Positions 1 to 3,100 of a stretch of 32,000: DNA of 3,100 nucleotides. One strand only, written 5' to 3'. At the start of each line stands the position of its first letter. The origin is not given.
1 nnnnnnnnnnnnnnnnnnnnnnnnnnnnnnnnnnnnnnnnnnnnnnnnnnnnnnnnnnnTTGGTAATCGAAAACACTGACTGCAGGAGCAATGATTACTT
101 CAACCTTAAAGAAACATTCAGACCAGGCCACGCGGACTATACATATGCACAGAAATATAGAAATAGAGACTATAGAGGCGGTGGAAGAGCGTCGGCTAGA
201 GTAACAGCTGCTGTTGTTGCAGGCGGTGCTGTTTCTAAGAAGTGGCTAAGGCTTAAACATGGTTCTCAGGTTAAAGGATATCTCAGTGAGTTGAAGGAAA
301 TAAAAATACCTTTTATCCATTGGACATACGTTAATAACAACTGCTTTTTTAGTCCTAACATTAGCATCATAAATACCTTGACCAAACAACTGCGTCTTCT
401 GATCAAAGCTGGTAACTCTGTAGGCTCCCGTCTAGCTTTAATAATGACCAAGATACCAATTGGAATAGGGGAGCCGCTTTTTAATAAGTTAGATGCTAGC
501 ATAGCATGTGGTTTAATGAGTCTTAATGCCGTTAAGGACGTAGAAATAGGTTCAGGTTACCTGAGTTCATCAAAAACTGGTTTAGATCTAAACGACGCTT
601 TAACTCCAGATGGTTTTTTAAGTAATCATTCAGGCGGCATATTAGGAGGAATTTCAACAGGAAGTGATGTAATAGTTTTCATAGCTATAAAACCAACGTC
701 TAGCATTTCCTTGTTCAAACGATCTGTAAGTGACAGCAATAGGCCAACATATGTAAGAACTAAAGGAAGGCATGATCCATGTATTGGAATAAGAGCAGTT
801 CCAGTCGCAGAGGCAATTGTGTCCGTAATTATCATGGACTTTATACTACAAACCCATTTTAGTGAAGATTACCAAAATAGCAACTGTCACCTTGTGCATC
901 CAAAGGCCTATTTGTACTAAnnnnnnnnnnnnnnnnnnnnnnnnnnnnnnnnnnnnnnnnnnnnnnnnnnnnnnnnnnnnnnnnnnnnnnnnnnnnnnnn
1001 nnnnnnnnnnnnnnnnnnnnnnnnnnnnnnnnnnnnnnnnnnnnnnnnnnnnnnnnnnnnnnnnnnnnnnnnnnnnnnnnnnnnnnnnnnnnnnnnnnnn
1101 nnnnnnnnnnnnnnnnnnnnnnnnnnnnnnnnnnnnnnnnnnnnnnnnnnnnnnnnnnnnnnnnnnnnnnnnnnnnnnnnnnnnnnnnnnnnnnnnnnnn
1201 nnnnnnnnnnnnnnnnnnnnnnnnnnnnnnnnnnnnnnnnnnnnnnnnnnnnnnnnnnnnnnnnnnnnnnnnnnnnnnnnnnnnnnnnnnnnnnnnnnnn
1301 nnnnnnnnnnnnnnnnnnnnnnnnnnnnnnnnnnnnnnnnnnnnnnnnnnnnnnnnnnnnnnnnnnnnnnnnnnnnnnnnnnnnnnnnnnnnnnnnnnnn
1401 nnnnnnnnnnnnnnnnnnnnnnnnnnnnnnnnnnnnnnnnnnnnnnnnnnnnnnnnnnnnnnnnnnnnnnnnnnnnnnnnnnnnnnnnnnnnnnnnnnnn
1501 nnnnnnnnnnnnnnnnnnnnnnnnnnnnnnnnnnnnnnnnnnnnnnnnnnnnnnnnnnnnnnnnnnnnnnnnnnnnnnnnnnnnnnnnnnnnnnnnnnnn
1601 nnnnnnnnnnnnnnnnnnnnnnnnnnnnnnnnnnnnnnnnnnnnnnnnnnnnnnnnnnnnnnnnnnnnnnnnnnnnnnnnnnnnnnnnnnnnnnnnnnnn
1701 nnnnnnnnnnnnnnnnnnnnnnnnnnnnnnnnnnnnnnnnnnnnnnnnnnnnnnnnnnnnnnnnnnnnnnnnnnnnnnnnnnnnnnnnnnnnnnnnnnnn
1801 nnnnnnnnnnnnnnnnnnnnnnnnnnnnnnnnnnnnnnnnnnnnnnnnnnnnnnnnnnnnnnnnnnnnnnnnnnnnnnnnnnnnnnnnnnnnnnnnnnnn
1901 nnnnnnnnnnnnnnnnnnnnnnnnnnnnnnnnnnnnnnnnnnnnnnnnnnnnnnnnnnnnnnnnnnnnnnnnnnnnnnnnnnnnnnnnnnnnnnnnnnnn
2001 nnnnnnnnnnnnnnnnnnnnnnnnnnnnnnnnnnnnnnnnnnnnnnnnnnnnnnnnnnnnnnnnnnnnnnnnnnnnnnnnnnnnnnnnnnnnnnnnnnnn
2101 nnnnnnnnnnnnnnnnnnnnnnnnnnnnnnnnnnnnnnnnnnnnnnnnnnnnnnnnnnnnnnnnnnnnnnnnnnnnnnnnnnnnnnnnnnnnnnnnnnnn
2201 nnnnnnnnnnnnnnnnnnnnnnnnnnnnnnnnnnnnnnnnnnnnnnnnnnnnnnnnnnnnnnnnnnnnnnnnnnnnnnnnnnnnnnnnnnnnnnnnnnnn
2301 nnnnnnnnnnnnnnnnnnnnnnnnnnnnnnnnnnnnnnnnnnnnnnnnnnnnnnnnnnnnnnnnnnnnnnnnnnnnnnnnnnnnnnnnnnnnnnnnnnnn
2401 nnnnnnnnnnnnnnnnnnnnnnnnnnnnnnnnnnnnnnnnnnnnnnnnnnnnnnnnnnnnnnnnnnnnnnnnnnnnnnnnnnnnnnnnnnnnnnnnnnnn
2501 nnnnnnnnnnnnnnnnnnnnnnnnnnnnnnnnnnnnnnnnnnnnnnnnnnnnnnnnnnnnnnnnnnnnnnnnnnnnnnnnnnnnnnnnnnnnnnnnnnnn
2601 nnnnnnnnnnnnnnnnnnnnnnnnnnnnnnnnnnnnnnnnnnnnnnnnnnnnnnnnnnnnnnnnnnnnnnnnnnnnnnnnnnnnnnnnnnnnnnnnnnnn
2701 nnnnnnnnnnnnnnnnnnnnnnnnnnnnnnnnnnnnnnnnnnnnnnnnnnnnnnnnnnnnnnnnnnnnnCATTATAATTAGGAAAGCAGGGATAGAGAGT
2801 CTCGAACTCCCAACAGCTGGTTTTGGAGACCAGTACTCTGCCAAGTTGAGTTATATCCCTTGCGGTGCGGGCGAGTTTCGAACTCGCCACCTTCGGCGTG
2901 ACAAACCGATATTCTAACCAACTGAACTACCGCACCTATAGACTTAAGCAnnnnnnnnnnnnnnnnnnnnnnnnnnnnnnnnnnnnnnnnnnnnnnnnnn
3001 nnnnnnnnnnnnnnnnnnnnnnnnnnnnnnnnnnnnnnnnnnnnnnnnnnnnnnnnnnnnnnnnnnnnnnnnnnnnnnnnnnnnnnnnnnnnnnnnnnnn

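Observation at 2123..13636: Sharp compositional and synteny mosaic: an extremely AT-rich, enteric-style block spliced into a moderate-GC, non-enteric backbone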

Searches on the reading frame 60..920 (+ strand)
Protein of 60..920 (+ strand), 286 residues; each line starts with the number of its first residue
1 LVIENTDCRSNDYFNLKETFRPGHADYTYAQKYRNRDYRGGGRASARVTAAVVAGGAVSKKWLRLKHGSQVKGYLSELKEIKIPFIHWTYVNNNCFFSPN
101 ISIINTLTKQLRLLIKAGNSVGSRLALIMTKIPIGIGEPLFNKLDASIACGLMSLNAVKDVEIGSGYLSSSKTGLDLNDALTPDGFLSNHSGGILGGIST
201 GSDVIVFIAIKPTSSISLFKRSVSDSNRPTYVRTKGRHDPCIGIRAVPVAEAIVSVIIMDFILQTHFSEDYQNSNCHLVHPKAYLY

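Call 13: search_protein_families(library=ncbifam, proteins=[window:60-920:+], max_evalue=0.00001)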
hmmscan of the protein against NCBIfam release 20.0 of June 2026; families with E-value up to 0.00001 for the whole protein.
window:60-920:+ (286 aa): 3 families
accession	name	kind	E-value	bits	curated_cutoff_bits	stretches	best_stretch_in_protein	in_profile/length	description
NF003793.1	PRK05382.1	equivalog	1e-83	281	321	1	1-264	73-344/344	chorismate synthase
TIGR00033.1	aroC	equivalog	7.5e-79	265.2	212.2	1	1-267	74-349/351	chorismate synthase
NF009113.0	PRK12463.1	equivalog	5.4e-23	81.6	799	1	20-263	108-365/390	chorismate synthase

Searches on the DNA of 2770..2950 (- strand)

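Call 47: search_dna_similar(query=window:2770-2950:-, collection=ecoli_genomes, mode=distant, max_rows=3)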
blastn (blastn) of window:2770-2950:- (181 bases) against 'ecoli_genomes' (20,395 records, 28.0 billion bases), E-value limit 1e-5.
Records with a match: 5429; places in all: 16146; records where one place covers at least 80% of the query: 5423.
Genomes with a match: 5426 of 5426; with a place that covers at least 80% of the query: 5423. Places per genome that has any: lowest 1, median 3, highest 4. On chromosomes: 16141 places; on plasmids: 5.
Best place of each record, by identity: 60-80% 5429.
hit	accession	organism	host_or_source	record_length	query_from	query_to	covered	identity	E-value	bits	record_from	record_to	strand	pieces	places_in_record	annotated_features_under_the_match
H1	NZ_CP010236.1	Escherichia coli strain S42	not applicable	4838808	15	165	83%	75.8%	6e-20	105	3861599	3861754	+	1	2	tRNA-Asp | tRNA-Trp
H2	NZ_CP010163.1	Escherichia coli strain H2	not applicable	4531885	15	165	83%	74.7%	2e-19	104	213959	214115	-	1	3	tRNA-Asp | tRNA-Trp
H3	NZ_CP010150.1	Escherichia coli strain D7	dog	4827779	15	165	83%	74.7%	2e-19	104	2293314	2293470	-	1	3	tRNA-Asp | tRNA-Trp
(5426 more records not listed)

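Call 51: get_annotated_region(hit=H1, flank=1500)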
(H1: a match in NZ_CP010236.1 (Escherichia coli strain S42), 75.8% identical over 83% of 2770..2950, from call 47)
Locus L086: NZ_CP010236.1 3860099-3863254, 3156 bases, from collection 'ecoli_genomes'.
description: Escherichia coli strain S42 chromosome, complete genome
organism: Escherichia coli strain S42 (NCBI taxid 562)
replicon: chromosome; assembly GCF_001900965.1
host: not applicable; source: -; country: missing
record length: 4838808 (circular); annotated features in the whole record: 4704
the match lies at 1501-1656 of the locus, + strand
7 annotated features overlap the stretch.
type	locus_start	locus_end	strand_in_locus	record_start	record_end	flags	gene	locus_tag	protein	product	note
rRNA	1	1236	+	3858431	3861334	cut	-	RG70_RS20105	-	23S ribosomal RNA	-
rRNA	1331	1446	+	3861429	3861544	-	rrf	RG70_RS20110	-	5S ribosomal RNA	-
tRNA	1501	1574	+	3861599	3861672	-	-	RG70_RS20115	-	tRNA-Asp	-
tRNA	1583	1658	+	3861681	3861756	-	-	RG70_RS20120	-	tRNA-Trp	-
CDS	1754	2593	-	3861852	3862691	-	hdfR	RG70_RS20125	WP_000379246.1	HTH-type transcriptional regulator HdfR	-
CDS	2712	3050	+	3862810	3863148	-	maoP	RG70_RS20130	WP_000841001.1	macrodomain Ori organization protein MaoP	-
CDS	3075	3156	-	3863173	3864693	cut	yifB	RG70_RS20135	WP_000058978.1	YifB family Mg chelatase-like AAA ATPase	-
